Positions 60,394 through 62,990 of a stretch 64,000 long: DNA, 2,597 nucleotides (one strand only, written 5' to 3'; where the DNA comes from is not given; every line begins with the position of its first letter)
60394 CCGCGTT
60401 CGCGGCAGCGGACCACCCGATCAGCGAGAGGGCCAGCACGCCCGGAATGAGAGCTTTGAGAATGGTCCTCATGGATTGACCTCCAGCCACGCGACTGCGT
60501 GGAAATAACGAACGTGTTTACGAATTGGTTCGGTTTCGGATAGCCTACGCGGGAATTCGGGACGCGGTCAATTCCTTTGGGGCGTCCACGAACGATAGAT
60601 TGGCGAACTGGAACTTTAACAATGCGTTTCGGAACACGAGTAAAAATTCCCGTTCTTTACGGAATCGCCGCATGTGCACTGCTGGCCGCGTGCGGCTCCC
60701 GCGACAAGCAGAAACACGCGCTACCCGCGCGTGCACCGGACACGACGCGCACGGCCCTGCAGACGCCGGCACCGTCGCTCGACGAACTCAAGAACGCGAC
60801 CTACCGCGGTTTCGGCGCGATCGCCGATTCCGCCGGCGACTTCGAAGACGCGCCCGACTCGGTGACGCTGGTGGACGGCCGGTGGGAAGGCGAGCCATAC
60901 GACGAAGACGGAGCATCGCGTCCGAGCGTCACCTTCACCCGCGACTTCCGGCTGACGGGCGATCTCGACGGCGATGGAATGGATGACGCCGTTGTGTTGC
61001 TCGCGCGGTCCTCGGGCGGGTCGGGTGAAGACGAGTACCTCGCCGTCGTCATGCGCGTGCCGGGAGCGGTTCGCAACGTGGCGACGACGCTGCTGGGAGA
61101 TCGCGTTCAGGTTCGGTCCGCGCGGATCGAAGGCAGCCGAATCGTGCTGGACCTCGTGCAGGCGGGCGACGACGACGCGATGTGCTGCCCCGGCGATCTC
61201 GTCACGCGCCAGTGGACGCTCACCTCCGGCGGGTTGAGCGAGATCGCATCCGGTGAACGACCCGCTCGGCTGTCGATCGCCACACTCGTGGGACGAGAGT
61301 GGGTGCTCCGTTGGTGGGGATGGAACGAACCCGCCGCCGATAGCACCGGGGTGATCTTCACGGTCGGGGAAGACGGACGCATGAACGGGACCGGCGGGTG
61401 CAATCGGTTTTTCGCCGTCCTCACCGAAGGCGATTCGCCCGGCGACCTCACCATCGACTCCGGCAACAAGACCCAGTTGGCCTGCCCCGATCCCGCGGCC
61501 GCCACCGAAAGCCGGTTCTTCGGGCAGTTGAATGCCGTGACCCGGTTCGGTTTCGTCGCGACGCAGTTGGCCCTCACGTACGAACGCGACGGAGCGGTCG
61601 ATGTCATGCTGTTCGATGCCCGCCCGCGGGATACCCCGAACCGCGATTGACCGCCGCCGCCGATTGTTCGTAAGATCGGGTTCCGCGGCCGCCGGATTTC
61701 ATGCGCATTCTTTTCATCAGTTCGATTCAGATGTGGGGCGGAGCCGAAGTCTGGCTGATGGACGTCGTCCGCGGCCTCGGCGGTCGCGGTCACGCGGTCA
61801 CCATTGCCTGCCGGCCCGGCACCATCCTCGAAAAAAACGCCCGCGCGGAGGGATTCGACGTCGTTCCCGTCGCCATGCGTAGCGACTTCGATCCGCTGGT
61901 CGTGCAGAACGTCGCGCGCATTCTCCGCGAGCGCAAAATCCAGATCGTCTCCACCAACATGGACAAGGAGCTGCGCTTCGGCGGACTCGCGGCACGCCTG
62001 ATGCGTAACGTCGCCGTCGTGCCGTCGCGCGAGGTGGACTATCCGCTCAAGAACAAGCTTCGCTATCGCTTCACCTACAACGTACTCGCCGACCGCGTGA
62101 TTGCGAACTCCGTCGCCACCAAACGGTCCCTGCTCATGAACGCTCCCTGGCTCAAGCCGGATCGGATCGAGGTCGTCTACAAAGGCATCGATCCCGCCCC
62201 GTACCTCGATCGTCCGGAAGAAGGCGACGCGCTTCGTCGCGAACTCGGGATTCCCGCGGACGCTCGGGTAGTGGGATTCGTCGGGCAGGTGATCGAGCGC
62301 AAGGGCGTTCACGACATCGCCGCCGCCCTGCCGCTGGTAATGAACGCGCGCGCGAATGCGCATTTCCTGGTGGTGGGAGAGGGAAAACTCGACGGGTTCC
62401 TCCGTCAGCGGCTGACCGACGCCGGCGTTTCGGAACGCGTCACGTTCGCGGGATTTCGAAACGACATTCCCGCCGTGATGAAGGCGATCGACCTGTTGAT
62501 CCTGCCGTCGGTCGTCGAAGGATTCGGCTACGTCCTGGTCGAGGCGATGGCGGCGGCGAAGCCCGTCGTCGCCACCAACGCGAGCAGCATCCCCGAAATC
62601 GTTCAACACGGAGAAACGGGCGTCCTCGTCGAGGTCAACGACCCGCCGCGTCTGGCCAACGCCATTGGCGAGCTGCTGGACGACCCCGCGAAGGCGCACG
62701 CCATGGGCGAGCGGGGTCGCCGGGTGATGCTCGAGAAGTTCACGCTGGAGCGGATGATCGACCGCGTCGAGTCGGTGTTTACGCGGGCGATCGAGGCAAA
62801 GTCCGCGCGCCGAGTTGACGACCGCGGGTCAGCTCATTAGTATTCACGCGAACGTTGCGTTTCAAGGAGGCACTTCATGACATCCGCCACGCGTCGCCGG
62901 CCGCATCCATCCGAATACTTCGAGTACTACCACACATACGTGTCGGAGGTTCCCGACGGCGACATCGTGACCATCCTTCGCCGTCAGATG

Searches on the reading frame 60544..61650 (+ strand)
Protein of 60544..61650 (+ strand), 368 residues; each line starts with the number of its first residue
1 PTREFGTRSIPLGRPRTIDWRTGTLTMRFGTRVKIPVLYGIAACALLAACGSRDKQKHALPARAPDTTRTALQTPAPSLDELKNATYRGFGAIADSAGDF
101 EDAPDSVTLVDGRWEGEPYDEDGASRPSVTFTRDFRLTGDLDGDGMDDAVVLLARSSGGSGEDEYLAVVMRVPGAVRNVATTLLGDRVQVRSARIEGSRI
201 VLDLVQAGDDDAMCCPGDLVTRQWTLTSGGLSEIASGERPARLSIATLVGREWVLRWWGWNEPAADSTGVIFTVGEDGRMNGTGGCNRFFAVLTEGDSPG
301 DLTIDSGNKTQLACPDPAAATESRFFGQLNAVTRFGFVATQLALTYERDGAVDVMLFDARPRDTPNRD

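Call 40: search_protein_families(library=pfam, proteins=[window:60544-61650:+], max_evalue=0.001)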
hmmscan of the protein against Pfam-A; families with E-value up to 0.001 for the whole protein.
window:60544-61650:+ (368 aa): 1 family
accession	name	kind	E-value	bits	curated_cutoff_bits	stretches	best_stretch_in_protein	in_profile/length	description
PF03724.22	META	-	2.4e-16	60.1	24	1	246-349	2-102/109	META domain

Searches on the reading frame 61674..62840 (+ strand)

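Call 40: search_protein_families(library=pfam, proteins=[window:61674-62840:+], max_evalue=0.001)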
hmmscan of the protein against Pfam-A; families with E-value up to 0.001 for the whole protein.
window:61674-62840:+ (388 aa): 7 families
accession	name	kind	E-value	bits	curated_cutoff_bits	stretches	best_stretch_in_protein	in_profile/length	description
PF00534.26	Glycos_transf_1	-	2.5e-41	141.5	26.4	1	186-350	4-171/172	Glycosyl transferases group 1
PF13692.12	Glyco_trans_1_4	-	8.6e-39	133.5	27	1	198-337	2-142/142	Glycosyl transferases group 1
PF13439.12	Glyco_transf_4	-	8.8e-18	65.3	28.5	1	21-174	1-168/170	Glycosyltransferase Family 4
PF20706.3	GT4-conflict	-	4.1e-10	39.6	26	1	203-363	203-383/385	Family 4 Glycosyltransferase in conflict systems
PF13579.12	Glyco_trans_4_4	-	3e-07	31.4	29.7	1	22-169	1-156/158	Glycosyl transferase 4-like domain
PF13524.12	Glyco_trans_1_2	-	6e-06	26.7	25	1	288-365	67-142/144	Glycosyl transferase-like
PF13477.12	Glyco_trans_4_2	-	0.00022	21.8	23.4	1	24-120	9-107/139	Glycosyl transferase 4-like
